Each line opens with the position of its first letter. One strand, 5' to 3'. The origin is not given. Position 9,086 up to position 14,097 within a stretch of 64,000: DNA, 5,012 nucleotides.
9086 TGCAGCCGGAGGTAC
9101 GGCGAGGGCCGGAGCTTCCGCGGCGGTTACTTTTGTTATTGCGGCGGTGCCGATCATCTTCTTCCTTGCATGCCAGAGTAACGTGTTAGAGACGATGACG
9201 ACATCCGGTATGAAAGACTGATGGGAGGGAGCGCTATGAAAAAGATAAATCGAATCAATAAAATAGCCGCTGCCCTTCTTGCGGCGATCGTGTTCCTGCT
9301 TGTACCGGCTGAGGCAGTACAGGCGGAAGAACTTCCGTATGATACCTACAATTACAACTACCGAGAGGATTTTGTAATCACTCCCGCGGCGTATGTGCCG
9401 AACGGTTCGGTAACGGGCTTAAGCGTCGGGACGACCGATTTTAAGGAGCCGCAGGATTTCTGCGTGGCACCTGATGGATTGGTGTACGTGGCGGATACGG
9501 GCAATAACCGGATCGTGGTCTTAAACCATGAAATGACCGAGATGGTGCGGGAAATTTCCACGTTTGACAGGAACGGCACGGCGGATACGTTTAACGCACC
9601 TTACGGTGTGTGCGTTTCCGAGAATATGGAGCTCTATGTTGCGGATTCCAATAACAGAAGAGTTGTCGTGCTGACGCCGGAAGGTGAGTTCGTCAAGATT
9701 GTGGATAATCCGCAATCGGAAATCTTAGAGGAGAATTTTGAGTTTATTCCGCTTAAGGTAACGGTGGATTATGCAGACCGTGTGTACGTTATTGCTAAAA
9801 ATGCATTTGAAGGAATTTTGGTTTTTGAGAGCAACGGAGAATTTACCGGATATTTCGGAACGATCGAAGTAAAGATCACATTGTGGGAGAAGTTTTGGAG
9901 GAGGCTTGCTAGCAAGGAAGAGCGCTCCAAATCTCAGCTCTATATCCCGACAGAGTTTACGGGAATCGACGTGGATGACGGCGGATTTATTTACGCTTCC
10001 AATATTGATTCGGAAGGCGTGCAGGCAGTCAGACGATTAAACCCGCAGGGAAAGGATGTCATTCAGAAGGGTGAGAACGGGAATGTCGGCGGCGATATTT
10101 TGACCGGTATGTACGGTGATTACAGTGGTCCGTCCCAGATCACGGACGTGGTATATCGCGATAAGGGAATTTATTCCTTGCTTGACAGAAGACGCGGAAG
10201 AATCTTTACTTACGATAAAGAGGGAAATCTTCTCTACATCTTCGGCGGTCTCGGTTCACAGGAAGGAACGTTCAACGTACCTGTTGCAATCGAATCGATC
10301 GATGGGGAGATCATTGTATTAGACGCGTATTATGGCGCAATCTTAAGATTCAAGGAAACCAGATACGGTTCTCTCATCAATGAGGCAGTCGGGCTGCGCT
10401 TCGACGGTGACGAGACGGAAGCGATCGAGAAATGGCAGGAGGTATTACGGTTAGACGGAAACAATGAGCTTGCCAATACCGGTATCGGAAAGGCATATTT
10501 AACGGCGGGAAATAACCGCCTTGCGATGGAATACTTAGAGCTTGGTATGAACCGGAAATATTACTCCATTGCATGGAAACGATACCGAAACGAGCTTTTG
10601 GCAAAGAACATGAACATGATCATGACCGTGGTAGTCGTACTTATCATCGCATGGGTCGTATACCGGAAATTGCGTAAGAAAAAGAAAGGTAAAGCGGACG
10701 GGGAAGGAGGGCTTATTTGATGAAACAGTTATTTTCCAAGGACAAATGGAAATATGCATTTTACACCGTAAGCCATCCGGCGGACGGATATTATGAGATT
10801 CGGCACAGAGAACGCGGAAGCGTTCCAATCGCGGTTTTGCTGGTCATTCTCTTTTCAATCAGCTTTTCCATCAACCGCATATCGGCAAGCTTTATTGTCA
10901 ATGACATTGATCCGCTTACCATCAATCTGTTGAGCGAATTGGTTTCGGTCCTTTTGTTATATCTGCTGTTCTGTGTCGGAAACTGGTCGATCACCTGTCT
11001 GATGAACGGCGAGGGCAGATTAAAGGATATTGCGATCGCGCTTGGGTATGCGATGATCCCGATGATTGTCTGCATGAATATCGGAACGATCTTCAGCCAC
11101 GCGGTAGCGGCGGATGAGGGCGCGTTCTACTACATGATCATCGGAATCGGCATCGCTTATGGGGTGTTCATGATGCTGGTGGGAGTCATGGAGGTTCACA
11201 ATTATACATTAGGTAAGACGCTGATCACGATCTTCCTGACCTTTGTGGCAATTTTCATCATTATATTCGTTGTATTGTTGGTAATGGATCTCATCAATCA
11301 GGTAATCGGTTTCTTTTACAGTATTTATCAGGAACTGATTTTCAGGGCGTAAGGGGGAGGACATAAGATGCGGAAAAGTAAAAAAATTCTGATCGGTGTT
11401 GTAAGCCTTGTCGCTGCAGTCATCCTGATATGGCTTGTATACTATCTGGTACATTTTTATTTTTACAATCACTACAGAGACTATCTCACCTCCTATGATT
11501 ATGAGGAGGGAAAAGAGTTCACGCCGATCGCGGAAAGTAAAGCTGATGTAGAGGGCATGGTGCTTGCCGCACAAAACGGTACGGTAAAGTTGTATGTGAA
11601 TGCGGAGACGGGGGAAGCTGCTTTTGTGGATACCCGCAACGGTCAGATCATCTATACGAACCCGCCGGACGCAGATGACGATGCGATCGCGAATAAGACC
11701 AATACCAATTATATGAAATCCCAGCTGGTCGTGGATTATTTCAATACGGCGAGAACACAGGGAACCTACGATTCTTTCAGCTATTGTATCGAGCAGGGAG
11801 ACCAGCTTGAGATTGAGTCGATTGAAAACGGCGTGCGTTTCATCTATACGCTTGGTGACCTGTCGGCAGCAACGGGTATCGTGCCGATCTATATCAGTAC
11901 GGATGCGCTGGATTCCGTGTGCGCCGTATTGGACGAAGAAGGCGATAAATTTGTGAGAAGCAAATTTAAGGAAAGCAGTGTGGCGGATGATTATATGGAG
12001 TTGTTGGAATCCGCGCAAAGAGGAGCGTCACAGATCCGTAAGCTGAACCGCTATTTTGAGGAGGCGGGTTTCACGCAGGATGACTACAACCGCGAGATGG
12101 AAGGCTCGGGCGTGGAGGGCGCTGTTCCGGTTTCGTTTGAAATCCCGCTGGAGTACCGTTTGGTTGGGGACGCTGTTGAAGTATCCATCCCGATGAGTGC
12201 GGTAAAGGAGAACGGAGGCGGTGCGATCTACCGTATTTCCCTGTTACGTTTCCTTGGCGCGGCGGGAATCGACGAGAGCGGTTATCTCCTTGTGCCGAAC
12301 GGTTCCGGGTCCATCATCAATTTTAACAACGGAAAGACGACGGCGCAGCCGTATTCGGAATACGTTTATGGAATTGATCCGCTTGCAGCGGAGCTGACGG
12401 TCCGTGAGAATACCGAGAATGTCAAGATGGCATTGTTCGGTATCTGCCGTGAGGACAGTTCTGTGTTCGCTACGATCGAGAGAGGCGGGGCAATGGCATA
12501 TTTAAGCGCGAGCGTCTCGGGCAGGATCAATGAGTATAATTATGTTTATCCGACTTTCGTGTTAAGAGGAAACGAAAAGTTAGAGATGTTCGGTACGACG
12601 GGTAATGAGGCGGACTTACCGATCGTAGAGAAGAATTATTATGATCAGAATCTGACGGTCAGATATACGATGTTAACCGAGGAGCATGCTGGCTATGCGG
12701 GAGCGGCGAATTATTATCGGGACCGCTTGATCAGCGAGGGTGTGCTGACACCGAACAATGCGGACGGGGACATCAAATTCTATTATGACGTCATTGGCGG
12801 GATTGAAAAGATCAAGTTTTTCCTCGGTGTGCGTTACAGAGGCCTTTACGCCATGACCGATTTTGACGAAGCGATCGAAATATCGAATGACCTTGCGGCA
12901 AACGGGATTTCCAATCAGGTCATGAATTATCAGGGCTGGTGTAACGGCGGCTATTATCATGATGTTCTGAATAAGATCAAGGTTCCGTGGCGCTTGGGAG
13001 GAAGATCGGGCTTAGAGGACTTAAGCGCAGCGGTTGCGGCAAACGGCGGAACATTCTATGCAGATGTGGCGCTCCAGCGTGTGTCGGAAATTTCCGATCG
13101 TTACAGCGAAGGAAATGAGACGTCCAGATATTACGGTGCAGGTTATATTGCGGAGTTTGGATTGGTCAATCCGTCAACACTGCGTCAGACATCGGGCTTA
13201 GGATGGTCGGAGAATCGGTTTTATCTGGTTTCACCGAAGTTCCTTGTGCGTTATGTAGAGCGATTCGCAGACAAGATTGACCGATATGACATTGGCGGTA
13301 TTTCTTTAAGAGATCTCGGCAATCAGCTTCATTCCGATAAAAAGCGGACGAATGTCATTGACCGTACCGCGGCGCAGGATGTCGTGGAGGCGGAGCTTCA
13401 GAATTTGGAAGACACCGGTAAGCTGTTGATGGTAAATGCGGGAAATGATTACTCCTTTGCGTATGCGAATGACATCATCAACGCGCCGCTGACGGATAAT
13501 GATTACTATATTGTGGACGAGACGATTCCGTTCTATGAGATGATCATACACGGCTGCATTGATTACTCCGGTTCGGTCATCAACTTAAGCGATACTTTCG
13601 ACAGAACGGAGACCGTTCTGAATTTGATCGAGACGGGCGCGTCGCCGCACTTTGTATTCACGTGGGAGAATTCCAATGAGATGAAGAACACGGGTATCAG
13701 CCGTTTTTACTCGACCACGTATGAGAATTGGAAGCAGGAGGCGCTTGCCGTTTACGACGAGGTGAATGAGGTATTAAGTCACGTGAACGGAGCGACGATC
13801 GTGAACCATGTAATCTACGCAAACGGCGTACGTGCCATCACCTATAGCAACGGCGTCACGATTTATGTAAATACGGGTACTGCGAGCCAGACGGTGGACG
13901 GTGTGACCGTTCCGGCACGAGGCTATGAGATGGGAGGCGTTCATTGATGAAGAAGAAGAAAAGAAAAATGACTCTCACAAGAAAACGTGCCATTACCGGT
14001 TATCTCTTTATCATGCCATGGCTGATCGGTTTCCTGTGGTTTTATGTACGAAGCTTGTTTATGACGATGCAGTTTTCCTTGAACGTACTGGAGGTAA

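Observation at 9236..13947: Translationally coupled NHL-propeller / Yip1 / ~860-aa unknown-protein trio between two sugar ABC importers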

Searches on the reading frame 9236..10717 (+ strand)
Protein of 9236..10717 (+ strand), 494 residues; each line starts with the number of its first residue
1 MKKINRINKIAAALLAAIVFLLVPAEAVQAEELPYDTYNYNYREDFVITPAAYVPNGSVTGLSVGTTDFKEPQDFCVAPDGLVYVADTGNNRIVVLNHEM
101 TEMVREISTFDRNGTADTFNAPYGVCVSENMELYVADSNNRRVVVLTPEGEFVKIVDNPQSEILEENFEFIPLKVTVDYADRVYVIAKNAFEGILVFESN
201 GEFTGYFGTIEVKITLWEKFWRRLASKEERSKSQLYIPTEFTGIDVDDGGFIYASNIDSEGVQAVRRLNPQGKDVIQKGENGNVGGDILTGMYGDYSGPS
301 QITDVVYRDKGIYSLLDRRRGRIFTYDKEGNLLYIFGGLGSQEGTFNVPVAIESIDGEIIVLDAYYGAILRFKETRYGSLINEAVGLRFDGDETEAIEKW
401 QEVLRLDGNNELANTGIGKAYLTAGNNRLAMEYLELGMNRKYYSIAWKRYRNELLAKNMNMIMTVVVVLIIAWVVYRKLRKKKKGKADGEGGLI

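Call 8: search_protein_families(library=pfam, proteins=[window:9236-10717:+], max_evalue=0.01)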
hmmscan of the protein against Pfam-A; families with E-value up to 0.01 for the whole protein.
window:9236-10717:+ (494 aa): 6 families
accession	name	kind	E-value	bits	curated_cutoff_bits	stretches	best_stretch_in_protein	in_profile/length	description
PF01436.27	NHL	-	1.2e-13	50.8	20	2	69-95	1-27/28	NHL repeat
PF08450.18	SGL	-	0.00011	22.3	26.3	1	77-160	141-224/246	SMP-30/Gluconolactonase/LRE-like region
PF12791.13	RsgI_N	-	0.00023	21.4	25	1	137-156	8-27/40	Anti-sigma factor N-terminus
PF25021.1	TEN_NHL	-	0.00033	20.2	27.1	0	68-94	328-354/357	Teneurin NHL domain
PF13414.12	TPR_11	-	0.00055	20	26.8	1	394-424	11-41/42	TPR repeat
PF12669.12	FeoB_associated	-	0.0061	17.2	27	1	460-485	2-27/44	FeoB-associated Cys-rich membrane protein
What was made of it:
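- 9236..10720 (+): NHL/TPR protein (494 aa): signal peptide, six-bladed NHL beta-propeller, TPR-like helices, C-terminal TM anchor and a K-rich cytoplasmic tail. Pfam NHL 1.2e-13 and TPR_11 5.5e-4 (call 8).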

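Call 11: search_protein_families(library=ncbifam, proteins=[window:9236-10717:+], max_evalue=0.01)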
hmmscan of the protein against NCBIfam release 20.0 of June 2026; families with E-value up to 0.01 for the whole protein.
window:9236-10717:+ (494 aa): 4 families
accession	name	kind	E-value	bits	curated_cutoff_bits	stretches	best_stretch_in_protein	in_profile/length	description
NF035926.1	scyF_NHL_VPEP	equivalog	1.6e-18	67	350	2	58-209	141-285/376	scytonemin biosynthesis PEP-CTERM protein ScyF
NF033206.1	ScyE_fam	subfamily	0.00019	21.1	80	0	115-187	3-90/333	ScyD/ScyE family protein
NF047780.1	LIC12708_fam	subfamily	0.003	16.5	150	0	103-163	42-99/391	LIC_12708 family protein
TIGR02604.1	Piru_Ver_Nterm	subfamily_domain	0.0067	15.9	122.2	0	71-95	322-346/367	PVC-type heme-binding CxxCH protein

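Call 70: search_protein_families(library=pfam, proteins=[window:9236-10717:+], max_evalue=1)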
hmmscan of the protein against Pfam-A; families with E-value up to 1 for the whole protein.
window:9236-10717:+ (494 aa): 11 families
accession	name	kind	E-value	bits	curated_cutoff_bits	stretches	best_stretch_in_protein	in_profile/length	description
PF01436.27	NHL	-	1.2e-13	50.8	20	2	69-95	1-27/28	NHL repeat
PF08450.18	SGL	-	0.00011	22.3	26.3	1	77-160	141-224/246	SMP-30/Gluconolactonase/LRE-like region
PF12791.13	RsgI_N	-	0.00023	21.4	25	1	137-156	8-27/40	Anti-sigma factor N-terminus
PF25021.1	TEN_NHL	-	0.00033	20.2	27.1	1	68-94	328-354/357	Teneurin NHL domain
PF13414.12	TPR_11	-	0.00055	20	26.8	1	394-424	11-41/42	TPR repeat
PF12669.12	FeoB_associated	-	0.0061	17.2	27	1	460-485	2-27/44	FeoB-associated Cys-rich membrane protein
PF17170.10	DUF5128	-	0.017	14.8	22.9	0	301-373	45-118/321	6-bladed beta-propeller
PF07719.23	TPR_2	-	0.018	15.5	27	1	380-410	4-34/34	Tetratricopeptide repeat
PF14559.12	TPR_19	-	0.042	14.6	25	1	391-437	5-51/68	Tetratricopeptide repeat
PF24258.1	DUF7459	-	0.15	12.8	27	0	66-102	46-76/105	Domain of unknown function (DUF7459)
PF06682.17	SARAF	-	0.31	11.1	30.8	1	448-485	149-186/333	SOCE-associated regulatory factor of calcium homoeostasis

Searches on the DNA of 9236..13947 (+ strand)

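Call 22: search_dna_similar(query=window:9236-13947:+, collection=plasmids, mode=near, max_rows=5)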
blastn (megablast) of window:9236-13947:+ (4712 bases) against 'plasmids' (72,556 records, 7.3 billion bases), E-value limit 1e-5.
No match.
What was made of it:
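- Tried and rejected: Megablast of the trio against plasmids found no match (call 22).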

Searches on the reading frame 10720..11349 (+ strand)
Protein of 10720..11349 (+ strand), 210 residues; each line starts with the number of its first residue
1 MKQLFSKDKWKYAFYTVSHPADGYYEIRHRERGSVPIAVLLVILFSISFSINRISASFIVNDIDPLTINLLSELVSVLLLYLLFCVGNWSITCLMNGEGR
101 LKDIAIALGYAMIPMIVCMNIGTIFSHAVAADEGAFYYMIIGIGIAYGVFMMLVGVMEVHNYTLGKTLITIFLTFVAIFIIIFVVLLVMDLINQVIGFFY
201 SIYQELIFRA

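Call 8: search_protein_families(library=pfam, proteins=[window:10720-11349:+], max_evalue=0.01)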
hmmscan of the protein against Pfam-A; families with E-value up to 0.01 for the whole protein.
window:10720-11349:+ (210 aa): 1 family
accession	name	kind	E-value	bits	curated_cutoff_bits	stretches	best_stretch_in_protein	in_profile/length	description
PF04893.22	Yip1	-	4.9e-16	59.5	28.6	1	16-186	3-173/173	Yip1 domain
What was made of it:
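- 10720..11352 (+): Yip1-family membrane protein (210 aa) with five hydrophobic segments. Pfam Yip1 4.9e-16, 59.5 bits against a cut-off of 28.6 (call 8).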

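Call 11: search_protein_families(library=ncbifam, proteins=[window:10720-11349:+], max_evalue=0.01)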
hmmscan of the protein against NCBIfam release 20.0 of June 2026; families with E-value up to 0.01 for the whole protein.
window:10720-11349:+ (210 aa): 0 families
